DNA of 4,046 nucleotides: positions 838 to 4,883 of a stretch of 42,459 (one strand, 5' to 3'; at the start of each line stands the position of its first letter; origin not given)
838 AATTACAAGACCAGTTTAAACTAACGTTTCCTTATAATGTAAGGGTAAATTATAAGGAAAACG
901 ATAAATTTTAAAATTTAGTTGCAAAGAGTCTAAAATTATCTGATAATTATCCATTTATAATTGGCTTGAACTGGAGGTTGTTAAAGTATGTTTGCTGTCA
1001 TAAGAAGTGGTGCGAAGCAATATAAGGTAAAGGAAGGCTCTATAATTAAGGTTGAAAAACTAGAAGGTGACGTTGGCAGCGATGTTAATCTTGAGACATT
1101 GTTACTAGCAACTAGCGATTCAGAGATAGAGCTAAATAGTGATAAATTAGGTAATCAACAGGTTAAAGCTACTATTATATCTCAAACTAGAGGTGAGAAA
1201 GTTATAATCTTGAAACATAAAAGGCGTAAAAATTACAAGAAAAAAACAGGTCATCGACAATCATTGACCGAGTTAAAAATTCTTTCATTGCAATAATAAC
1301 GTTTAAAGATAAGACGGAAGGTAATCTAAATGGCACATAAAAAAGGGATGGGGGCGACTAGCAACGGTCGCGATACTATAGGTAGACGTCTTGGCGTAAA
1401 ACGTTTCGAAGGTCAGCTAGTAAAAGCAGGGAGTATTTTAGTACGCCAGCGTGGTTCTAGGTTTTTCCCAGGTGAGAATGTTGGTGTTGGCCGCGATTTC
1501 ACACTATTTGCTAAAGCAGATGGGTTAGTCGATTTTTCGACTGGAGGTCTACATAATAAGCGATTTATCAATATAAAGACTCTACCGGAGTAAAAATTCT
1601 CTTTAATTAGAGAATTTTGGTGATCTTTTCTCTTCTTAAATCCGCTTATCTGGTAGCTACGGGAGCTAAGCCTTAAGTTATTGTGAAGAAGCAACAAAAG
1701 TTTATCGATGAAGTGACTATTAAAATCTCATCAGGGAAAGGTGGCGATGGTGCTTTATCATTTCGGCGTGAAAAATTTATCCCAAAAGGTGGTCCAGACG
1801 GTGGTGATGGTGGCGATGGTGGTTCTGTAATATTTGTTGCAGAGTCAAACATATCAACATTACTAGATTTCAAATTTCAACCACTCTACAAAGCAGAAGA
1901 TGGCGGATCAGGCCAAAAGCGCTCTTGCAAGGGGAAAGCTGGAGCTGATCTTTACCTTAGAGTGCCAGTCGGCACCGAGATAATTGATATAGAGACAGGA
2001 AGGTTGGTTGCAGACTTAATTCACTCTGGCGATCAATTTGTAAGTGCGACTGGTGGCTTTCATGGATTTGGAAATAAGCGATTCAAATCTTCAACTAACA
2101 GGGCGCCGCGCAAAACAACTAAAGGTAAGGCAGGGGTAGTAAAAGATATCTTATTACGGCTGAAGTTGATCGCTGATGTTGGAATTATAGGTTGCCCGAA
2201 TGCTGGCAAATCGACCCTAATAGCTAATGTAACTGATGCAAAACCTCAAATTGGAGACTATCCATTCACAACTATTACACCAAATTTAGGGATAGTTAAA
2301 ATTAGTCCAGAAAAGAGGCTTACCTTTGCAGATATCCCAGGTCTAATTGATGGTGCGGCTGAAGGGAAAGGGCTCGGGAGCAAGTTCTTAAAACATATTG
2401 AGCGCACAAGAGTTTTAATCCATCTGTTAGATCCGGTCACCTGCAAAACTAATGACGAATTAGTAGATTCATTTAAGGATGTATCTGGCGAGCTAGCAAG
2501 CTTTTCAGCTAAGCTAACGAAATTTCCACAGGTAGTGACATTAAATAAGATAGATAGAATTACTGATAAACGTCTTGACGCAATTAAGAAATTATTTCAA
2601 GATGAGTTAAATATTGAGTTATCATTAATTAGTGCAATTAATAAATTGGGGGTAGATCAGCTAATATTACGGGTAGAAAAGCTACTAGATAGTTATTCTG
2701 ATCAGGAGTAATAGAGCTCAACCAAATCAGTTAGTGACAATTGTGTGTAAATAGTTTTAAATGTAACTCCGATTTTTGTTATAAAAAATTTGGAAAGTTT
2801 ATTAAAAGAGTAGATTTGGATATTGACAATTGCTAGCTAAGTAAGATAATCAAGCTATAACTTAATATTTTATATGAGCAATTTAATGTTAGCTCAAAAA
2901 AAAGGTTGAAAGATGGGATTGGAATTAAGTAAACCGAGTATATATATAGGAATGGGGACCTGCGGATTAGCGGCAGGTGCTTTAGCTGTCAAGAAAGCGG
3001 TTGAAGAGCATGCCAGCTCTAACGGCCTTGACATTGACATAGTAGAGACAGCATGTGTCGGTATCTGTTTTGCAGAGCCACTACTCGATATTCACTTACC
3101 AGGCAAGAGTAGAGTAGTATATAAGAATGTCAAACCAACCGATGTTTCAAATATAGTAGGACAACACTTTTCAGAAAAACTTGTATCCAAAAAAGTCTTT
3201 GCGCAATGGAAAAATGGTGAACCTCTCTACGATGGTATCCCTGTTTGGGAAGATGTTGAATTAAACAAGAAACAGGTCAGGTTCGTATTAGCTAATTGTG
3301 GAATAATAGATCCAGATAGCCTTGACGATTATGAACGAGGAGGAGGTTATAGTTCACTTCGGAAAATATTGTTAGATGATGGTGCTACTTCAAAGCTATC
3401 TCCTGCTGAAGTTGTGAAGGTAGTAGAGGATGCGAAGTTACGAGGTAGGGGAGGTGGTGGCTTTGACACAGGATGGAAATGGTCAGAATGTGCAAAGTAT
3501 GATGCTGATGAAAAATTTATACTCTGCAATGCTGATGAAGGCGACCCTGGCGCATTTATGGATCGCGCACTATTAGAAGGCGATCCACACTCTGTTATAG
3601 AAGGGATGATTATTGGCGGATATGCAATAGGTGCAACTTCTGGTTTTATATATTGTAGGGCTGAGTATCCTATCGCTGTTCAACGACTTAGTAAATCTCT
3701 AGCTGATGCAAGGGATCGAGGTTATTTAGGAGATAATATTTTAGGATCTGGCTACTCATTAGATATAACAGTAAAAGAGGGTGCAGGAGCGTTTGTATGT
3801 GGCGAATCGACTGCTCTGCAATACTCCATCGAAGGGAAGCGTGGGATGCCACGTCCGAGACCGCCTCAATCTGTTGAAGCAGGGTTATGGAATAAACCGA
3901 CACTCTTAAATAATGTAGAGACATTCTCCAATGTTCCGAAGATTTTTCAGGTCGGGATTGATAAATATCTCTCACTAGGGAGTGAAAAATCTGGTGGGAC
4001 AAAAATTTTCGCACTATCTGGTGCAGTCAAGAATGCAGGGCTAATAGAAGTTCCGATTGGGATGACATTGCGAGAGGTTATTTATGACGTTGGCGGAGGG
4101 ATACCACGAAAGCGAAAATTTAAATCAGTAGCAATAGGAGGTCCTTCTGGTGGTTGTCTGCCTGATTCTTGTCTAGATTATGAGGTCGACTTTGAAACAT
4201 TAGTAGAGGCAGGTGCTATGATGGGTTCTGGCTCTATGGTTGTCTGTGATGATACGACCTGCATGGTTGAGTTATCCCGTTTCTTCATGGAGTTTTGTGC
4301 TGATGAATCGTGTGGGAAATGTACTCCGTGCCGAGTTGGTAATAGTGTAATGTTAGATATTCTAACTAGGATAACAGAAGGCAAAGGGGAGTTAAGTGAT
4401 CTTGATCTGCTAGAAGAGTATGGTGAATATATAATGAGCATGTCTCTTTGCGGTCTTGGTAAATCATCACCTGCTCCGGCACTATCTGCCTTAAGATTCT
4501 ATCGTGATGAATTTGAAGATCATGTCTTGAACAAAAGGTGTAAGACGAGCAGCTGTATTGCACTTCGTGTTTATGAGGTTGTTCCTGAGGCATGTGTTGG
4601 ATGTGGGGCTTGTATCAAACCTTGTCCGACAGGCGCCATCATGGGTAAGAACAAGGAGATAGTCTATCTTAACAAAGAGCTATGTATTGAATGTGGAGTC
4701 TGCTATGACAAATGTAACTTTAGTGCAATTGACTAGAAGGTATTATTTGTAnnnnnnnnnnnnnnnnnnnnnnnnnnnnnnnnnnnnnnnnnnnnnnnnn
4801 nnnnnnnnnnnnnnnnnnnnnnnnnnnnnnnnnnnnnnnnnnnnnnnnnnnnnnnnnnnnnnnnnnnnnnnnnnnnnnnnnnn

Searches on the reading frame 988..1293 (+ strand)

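Call 52: search_protein_families(library=pfam, proteins=[window:988-1293:+], max_evalue=0.00001)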
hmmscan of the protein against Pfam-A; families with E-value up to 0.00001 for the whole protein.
window:988-1293:+ (102 aa): 1 family
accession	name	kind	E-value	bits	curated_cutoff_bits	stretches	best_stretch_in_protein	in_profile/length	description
PF00829.26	Ribosomal_L21p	-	2.4e-32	111.5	27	1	1-100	1-98/99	Ribosomal prokaryotic L21 protein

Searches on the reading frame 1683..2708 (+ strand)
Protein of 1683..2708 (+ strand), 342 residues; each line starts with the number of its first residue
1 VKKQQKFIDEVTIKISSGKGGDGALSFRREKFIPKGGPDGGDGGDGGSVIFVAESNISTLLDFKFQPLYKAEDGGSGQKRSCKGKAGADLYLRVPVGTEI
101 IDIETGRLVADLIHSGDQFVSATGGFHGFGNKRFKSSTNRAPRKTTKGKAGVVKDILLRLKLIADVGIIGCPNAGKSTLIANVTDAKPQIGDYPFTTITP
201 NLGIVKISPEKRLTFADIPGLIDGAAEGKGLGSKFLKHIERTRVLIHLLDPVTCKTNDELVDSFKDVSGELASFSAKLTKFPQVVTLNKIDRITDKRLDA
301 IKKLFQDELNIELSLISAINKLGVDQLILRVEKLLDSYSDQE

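Call 52: search_protein_families(library=pfam, proteins=[window:1683-2708:+], max_evalue=0.00001)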
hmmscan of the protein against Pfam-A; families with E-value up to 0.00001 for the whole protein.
window:1683-2708:+ (342 aa): 4 families
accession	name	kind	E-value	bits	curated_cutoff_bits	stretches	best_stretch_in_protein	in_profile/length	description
PF01018.28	GTP1_OBG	-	4.3e-57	192.5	27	1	8-162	1-155/155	GTP1/OBG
PF01926.29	MMR_HSR1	-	1.6e-23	83.4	21.9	1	165-289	1-113/113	50S ribosome-binding GTPase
PF02421.24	FeoB_N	-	9.8e-14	51.6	27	1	166-328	3-153/156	Ferrous iron transport protein B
PF00009.33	GTP_EFTU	-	5.1e-07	29.9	26.5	0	276-335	117-186/188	Elongation factor Tu GTP binding domain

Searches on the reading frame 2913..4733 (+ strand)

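Call 52: search_protein_families(library=pfam, proteins=[window:2913-4733:+], max_evalue=0.00001)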
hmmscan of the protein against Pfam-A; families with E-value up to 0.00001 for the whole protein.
window:2913-4733:+ (607 aa): 7 families
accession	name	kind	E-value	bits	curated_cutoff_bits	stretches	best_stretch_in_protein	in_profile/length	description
PF01512.22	Complex1_51K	-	1.8e-42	145.2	31.2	1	171-342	1-149/150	Nuo51 FMN-binding domain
PF10589.14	NADH_4Fe-4S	-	5.7e-30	103.5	23.5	1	454-537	2-85/85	NADH-ubiquinone oxidoreductase-F iron-sulfur binding region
PF10531.15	SLBB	-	1.8e-09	37.7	27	1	366-414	2-53/55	SLBB domain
PF00037.32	Fer4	-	9.1e-08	32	21.1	1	555-576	2-23/24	4Fe-4S binding domain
PF13187.11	Fer4_9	-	1e-07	32.3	27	1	560-604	1-50/52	4Fe-4S dicluster domain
PF12838.12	Fer4_7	-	4.9e-07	30.5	27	1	561-604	2-51/52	4Fe-4S dicluster domain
PF13237.11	Fer4_10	-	1.6e-06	28.4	25.5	1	557-601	5-52/53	4Fe-4S dicluster domain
